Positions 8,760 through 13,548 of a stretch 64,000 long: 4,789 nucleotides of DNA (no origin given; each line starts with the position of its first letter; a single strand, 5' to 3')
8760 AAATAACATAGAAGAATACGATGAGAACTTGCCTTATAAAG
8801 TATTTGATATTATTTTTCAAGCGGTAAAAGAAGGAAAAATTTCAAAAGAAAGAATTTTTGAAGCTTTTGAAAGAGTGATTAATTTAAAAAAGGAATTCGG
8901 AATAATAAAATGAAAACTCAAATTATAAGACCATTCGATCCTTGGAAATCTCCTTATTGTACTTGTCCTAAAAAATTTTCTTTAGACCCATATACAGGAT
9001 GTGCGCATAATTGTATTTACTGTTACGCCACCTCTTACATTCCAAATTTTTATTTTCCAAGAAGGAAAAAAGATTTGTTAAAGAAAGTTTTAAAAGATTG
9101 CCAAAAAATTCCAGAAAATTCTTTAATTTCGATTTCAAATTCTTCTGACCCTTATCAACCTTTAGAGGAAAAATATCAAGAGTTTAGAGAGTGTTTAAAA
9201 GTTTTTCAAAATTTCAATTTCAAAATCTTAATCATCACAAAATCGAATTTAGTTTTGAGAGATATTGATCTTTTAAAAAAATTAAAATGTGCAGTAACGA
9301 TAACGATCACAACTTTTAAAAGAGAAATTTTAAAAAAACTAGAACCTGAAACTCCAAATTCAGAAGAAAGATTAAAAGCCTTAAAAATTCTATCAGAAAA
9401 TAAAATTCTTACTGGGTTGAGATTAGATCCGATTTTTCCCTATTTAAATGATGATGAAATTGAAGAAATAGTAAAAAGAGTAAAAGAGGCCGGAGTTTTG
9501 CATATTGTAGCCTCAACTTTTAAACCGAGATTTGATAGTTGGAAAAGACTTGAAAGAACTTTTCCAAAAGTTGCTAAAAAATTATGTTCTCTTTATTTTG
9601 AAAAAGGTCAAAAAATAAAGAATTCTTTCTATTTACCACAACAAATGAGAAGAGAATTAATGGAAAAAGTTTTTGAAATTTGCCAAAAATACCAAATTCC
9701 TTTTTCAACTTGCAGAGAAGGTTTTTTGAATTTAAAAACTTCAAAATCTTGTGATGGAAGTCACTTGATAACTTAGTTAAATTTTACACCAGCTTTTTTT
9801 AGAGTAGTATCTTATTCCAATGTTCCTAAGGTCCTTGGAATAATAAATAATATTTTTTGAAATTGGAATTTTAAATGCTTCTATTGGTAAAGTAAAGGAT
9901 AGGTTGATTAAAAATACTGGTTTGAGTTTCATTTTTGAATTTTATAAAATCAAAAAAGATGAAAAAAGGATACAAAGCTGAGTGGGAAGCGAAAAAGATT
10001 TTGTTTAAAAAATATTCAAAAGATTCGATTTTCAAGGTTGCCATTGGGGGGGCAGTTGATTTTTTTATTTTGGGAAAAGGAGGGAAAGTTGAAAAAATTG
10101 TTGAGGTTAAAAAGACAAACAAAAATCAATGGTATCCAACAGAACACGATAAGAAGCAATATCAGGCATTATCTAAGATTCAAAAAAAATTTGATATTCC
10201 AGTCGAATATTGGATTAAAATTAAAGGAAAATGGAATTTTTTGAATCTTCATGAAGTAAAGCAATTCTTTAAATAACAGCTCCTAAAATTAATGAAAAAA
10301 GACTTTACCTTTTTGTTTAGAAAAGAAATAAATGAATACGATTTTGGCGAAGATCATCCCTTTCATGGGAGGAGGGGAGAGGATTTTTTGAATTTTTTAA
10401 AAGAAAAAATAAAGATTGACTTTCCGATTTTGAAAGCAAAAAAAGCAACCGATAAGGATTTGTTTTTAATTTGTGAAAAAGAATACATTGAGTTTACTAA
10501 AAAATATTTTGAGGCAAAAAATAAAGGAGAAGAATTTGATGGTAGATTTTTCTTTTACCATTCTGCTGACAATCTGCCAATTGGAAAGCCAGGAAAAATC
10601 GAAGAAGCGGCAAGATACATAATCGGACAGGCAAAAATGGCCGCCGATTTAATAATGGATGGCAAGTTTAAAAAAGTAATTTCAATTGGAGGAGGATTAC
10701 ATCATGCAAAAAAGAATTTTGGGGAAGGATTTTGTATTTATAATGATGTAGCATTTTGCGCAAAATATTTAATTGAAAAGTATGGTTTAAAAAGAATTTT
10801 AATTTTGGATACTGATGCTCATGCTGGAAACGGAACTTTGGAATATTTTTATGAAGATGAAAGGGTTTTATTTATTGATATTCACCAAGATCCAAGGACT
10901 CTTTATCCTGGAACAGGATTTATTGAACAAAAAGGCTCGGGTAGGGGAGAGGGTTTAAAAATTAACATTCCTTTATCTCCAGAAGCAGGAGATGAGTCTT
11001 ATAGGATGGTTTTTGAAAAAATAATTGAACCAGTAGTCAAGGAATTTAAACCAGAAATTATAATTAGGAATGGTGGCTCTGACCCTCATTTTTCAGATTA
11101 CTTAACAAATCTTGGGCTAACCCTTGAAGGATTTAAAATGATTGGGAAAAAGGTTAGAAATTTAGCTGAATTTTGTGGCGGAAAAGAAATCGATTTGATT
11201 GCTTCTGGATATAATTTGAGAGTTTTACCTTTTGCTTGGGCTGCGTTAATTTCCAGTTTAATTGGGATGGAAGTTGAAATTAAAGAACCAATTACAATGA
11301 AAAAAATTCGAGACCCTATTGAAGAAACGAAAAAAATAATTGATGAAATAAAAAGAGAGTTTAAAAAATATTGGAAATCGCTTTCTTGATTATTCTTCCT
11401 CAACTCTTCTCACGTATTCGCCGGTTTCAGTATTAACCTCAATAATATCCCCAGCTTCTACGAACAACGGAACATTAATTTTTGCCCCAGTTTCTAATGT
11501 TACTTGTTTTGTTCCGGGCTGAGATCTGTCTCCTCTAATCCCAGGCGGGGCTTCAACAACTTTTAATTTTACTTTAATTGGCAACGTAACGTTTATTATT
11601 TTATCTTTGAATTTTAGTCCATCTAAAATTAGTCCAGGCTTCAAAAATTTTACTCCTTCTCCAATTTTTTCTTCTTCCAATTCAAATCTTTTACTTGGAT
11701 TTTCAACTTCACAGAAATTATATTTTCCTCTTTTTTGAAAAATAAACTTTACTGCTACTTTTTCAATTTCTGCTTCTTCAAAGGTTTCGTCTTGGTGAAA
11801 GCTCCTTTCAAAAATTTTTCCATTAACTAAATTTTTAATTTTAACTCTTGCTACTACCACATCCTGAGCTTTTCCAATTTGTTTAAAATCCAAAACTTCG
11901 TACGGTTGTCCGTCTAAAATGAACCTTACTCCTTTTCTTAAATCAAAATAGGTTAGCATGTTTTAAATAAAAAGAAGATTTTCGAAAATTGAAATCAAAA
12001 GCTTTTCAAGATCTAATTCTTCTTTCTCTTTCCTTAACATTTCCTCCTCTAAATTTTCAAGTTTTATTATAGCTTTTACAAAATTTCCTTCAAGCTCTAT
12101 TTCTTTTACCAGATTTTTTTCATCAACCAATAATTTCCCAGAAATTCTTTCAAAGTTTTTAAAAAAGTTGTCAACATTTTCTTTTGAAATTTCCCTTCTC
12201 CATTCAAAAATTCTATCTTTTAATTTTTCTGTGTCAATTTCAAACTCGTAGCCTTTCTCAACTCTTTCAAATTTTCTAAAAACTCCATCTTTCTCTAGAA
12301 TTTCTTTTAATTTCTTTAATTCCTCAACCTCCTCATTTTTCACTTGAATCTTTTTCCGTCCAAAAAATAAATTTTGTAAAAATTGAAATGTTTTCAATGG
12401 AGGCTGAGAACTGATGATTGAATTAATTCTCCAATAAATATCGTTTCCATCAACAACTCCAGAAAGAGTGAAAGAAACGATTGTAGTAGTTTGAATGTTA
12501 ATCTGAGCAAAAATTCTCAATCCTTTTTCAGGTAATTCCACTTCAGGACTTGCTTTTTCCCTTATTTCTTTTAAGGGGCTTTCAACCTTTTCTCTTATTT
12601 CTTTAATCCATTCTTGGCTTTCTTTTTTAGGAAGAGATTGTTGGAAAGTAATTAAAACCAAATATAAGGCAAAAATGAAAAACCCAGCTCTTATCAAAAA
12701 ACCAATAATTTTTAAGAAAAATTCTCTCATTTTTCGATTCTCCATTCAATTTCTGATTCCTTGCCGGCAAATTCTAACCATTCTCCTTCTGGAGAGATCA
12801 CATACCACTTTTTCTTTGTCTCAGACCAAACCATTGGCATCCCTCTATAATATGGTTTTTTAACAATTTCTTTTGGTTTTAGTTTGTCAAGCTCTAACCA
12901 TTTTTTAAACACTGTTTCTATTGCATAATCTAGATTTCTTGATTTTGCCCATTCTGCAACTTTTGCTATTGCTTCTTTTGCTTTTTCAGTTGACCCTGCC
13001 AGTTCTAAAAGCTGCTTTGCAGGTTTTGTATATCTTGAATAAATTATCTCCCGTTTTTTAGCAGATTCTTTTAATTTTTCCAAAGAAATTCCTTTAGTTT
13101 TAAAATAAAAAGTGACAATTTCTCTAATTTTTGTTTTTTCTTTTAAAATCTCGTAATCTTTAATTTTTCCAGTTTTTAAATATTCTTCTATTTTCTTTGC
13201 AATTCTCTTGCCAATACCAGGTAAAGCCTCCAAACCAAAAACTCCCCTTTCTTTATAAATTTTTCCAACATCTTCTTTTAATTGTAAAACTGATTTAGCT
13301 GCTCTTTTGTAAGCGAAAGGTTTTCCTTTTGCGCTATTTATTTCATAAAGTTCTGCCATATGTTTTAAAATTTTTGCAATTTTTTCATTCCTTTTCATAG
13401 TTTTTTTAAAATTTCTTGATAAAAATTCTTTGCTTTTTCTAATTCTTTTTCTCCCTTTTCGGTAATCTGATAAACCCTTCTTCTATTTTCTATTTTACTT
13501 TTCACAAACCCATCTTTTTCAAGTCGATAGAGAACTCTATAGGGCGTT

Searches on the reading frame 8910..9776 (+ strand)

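Call 19: search_protein_families(library=pfam, proteins=[window:8910-9776:+])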
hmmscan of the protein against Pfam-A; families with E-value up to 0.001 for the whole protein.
window:8910-9776:+ (288 aa): 2 families
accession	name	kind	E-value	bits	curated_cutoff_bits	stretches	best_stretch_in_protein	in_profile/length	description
PF04055.27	Radical_SAM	-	2.2e-18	67.4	29.5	1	27-190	3-165/166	Radical SAM superfamily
PF08902.16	DUF1848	-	3.2e-08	34.2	30.5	1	113-272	59-203/262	Domain of unknown function (DUF1848)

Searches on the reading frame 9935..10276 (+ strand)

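Call 49: search_protein_families(library=pfam, proteins=[window:9935-10276:+], max_evalue=0.01)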
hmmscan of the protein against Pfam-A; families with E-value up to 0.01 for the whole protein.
window:9935-10276:+ (113 aa): 1 family
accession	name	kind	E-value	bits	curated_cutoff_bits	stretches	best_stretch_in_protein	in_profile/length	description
PF24579.1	PDDEXK_14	-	0.00012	22.8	25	1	16-107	15-106/140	Phage putative PDDEXK endonuclease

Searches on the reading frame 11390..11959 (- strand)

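Call 49: search_protein_families(library=pfam, proteins=[window:11390-11959:-], max_evalue=0.01)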
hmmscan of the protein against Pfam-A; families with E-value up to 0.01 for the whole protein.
window:11390-11959:- (189 aa): 3 families
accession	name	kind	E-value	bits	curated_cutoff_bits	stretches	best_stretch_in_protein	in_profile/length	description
PF09285.17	Elong-fact-P_C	-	7.4e-24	83.7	25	1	130-185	1-56/56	Elongation factor P, C-terminal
PF08207.18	EFP_N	-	3.5e-12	46.6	23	1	6-60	4-58/58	Elongation factor P (EF-P) KOW-like domain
PF01132.26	EFP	-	0.00037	20.8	27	0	92-122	24-54/54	Elongation factor P (EF-P) OB domain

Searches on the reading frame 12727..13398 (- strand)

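Call 7: search_protein_families(library=pfam, proteins=[window:12727-13398:-])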
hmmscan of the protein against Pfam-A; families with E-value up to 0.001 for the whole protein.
window:12727-13398:- (223 aa): 1 family
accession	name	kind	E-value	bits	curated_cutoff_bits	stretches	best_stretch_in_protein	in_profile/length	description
PF14716.13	HHH_8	-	9.9e-16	58.3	30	1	3-78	2-72/73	Helix-hairpin-helix domain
